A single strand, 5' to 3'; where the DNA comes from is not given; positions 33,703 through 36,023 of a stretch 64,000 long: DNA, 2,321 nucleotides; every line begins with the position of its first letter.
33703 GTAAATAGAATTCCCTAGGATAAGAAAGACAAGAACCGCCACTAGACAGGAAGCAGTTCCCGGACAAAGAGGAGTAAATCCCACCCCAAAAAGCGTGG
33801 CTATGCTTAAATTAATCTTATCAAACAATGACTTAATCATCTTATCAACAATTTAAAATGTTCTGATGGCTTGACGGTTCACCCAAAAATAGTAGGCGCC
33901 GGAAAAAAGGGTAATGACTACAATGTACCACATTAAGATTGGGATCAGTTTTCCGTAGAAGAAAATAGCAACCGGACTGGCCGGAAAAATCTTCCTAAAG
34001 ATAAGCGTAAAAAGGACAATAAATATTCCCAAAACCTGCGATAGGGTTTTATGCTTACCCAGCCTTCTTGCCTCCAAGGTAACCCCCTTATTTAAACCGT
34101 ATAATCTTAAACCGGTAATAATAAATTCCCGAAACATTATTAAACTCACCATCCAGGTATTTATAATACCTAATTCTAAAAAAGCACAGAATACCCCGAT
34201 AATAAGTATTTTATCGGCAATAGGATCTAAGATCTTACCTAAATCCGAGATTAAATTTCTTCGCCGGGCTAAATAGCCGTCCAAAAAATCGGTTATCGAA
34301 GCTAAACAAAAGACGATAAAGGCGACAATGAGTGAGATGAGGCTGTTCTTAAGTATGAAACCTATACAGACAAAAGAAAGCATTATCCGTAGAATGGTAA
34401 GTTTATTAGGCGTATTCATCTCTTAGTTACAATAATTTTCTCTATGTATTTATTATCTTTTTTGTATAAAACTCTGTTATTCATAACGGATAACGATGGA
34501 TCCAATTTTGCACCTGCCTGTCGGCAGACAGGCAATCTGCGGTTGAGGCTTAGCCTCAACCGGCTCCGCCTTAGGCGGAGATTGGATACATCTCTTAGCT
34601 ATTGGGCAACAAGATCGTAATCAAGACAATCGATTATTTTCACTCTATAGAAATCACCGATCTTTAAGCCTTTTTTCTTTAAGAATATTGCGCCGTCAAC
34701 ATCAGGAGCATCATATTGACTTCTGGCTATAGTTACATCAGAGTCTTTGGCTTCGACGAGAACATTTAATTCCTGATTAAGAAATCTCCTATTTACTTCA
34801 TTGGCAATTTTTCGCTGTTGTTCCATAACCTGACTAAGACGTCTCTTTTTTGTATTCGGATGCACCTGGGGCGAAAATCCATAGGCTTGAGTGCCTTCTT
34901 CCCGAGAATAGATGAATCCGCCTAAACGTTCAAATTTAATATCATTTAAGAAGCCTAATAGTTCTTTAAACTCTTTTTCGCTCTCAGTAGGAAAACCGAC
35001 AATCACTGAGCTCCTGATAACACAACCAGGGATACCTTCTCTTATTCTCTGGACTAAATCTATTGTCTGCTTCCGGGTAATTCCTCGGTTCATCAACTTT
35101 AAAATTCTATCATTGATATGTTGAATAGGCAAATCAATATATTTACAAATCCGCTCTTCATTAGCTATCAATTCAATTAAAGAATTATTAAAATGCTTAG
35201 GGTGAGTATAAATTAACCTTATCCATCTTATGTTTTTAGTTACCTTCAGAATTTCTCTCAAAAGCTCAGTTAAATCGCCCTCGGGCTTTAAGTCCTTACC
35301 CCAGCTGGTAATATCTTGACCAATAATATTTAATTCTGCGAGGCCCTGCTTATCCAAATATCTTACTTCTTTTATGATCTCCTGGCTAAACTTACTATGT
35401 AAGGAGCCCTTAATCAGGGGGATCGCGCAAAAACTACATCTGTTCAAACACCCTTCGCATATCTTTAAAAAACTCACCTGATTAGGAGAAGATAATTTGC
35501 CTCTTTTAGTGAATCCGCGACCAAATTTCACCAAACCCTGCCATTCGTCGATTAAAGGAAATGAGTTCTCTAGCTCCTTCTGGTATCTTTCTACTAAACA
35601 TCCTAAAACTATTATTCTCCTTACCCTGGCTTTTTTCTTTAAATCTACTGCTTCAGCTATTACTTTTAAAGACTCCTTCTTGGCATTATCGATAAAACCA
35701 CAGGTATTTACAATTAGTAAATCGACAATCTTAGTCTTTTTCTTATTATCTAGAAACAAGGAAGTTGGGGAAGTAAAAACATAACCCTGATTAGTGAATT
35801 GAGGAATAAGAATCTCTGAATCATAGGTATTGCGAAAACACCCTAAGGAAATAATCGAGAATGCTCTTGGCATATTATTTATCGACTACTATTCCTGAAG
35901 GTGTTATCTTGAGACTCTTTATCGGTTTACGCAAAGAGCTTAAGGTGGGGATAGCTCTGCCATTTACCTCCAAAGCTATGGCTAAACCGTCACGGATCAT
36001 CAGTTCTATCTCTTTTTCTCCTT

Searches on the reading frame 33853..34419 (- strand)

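Call 31: search_protein_families(library=pfam, proteins=[window:33853-34419:-], max_evalue=0.00001)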
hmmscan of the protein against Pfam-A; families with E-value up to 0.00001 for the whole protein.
window:33853-34419:- (188 aa): 1 family
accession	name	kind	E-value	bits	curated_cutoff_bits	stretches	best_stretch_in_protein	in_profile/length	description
PF01066.26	CDP-OH_P_transf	-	1.5e-38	133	22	1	1-168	1-148/152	CDP-alcohol phosphatidyltransferase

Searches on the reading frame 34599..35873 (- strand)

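Call 31: search_protein_families(library=pfam, proteins=[window:34599-35873:-], max_evalue=0.00001)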
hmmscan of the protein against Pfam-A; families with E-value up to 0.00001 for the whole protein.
window:34599-35873:- (424 aa): 3 families
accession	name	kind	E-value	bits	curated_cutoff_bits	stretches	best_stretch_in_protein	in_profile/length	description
PF04055.27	Radical_SAM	-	1.4e-20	74.6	29.5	1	138-309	3-166/166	Radical SAM superfamily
PF00919.26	UPF0004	-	1.4e-17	63.9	27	1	6-111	3-96/98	Uncharacterized protein family UPF0004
PF18693.7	TRAM_2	-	3.2e-16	59.7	27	1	367-424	3-61/63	TRAM domain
